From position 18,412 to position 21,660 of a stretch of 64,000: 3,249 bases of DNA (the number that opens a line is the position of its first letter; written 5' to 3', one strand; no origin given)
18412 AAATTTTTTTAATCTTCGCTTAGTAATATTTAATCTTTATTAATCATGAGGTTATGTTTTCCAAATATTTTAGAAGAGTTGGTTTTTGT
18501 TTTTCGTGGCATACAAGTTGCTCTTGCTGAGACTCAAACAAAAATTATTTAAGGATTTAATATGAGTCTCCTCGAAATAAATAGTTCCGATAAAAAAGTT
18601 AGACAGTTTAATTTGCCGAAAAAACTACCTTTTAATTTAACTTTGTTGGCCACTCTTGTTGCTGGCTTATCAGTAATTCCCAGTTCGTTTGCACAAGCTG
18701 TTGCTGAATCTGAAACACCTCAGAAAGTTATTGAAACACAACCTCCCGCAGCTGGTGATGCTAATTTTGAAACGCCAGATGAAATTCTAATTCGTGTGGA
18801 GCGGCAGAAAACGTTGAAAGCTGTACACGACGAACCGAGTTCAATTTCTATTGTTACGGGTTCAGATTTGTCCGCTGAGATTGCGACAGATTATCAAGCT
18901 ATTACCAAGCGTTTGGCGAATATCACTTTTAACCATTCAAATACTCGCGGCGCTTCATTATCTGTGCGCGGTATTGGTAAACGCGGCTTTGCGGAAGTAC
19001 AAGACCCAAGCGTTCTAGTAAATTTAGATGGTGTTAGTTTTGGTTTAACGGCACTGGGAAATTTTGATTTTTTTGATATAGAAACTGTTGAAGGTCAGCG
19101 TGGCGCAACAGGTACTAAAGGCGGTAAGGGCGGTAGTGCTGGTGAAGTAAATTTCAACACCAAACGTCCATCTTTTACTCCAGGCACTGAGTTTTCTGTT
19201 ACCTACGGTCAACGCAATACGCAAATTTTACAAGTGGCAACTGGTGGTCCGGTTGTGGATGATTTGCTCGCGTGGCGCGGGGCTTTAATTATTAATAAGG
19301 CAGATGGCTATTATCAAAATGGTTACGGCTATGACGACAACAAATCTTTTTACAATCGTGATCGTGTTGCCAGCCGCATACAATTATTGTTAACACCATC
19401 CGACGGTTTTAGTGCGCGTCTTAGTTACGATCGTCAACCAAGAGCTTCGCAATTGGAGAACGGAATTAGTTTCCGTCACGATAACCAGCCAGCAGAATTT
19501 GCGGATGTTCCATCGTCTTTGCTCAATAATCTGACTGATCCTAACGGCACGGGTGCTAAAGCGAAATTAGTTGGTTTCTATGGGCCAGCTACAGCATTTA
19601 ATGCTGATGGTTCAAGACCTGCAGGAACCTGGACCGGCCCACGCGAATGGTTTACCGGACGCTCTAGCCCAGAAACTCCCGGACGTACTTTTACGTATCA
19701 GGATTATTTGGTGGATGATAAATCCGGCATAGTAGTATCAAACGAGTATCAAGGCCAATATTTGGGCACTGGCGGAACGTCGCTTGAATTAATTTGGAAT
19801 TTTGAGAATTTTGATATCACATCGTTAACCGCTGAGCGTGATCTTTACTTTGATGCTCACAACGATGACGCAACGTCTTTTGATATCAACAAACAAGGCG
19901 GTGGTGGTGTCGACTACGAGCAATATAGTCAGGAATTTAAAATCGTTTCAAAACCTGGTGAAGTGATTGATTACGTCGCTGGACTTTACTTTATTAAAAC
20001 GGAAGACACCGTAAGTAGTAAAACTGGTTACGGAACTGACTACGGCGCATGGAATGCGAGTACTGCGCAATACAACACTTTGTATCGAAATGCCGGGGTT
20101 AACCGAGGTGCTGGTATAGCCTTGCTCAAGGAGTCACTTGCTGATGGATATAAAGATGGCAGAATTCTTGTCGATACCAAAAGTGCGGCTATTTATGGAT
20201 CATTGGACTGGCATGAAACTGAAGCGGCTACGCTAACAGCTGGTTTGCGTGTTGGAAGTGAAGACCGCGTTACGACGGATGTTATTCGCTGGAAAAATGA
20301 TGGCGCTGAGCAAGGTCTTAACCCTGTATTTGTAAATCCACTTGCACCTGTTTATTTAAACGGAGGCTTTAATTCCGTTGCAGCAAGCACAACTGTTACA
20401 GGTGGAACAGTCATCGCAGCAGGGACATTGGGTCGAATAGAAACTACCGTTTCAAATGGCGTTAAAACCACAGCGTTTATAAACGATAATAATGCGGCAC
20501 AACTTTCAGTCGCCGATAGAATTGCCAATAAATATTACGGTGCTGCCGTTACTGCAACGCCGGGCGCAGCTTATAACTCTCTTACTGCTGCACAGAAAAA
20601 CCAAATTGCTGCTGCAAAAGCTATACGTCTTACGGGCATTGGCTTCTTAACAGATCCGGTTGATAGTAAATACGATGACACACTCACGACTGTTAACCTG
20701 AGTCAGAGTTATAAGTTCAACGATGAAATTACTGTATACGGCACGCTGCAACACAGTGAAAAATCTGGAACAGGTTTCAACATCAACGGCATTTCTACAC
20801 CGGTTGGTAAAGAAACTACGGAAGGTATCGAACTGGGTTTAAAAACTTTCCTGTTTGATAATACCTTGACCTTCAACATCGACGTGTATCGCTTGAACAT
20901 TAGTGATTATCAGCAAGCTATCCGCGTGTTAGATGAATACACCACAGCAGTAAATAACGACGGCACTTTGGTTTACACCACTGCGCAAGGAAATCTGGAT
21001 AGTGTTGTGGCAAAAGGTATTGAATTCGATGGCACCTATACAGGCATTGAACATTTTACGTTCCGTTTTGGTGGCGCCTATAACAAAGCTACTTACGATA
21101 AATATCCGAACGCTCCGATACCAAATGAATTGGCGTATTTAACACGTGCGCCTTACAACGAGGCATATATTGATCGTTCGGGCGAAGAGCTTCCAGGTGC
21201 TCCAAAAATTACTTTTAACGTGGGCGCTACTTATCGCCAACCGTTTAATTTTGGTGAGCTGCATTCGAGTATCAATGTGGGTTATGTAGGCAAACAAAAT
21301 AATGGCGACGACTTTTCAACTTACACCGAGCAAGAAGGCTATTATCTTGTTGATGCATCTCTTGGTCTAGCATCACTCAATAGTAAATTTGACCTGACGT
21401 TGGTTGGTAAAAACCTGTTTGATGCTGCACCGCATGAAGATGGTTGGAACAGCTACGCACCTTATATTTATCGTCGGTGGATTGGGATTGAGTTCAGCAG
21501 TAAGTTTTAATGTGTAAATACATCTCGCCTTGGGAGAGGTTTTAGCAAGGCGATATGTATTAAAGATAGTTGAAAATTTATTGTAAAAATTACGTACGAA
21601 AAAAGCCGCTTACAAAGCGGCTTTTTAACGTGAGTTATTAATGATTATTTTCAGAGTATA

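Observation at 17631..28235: Candidate uncharacterised sigma54-controlled uptake and processing module: TonB receptor, DUF1549/1553, DUF1501 and a sensor-less bEBP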

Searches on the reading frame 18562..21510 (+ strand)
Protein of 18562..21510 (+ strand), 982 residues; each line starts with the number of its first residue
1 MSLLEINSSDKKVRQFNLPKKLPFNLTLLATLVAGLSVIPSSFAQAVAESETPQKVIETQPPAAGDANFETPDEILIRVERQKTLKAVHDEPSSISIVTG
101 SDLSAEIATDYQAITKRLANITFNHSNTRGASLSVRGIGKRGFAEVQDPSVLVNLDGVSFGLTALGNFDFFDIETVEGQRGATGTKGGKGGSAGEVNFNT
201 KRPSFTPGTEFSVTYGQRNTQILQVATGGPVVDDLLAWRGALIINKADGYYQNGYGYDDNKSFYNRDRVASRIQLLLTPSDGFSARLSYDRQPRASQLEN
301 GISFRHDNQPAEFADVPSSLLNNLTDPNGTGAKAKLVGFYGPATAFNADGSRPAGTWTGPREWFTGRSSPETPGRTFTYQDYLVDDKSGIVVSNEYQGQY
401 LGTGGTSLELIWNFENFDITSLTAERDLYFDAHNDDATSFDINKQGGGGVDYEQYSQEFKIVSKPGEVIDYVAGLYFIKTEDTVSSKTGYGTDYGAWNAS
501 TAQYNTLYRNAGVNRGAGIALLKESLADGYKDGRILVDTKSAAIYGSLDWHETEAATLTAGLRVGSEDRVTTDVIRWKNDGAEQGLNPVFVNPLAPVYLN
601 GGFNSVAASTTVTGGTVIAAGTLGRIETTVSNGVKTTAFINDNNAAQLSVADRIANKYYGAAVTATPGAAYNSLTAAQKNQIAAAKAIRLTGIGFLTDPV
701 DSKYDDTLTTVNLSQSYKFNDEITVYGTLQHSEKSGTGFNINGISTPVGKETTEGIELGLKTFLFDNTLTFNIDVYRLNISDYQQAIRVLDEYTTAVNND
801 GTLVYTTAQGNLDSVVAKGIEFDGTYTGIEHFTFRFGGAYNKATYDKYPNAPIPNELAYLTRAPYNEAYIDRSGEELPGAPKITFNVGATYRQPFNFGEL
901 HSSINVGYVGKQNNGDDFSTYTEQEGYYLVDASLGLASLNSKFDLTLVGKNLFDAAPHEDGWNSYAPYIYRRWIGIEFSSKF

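Call 3: search_protein_families(library=pfam, proteins=[window:18562-21510:+], max_evalue=0.001)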
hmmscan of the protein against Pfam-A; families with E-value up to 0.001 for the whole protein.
window:18562-21510:+ (982 aa): 2 families
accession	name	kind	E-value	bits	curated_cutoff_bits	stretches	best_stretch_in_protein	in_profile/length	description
PF00593.30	TonB_dep_Rec_b-barrel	-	8.2e-23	82.4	27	1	649-952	174-436/436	TonB dependent receptor-like, beta-barrel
PF07715.20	Plug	-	1.3e-10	42.2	23.9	1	89-194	3-106/107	TonB-dependent Receptor Plug Domain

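Call 4: search_protein_families(library=ncbifam, proteins=[window:18562-21510:+], max_evalue=0.001)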
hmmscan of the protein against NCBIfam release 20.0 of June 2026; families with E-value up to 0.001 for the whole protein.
window:18562-21510:+ (982 aa): 2 families
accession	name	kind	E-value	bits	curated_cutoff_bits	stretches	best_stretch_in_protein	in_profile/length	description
NF007349.0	PRK09840.1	equivalog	1e-06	27.1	686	1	31-220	16-194/760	catecholate siderophore receptor Fiu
TIGR01779.1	TonB-B12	equivalog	2.1e-06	26.6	599.7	1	94-231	48-184/614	TonB-dependent vitamin B12 receptor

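Call 38: search_solved_structures(query=window:18562-21510:+, max_evalue=0.001)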
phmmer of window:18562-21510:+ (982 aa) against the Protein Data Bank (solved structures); distinct sequences matched with E-value up to 0.001: 2.
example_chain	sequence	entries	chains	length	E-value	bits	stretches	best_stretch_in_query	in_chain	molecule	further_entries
4epa_A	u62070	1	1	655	2.6e-06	28.8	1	71-259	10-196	Pesticin receptor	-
3efm_A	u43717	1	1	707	0.00036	21.7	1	89-217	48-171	Ferric alcaligin siderophore receptor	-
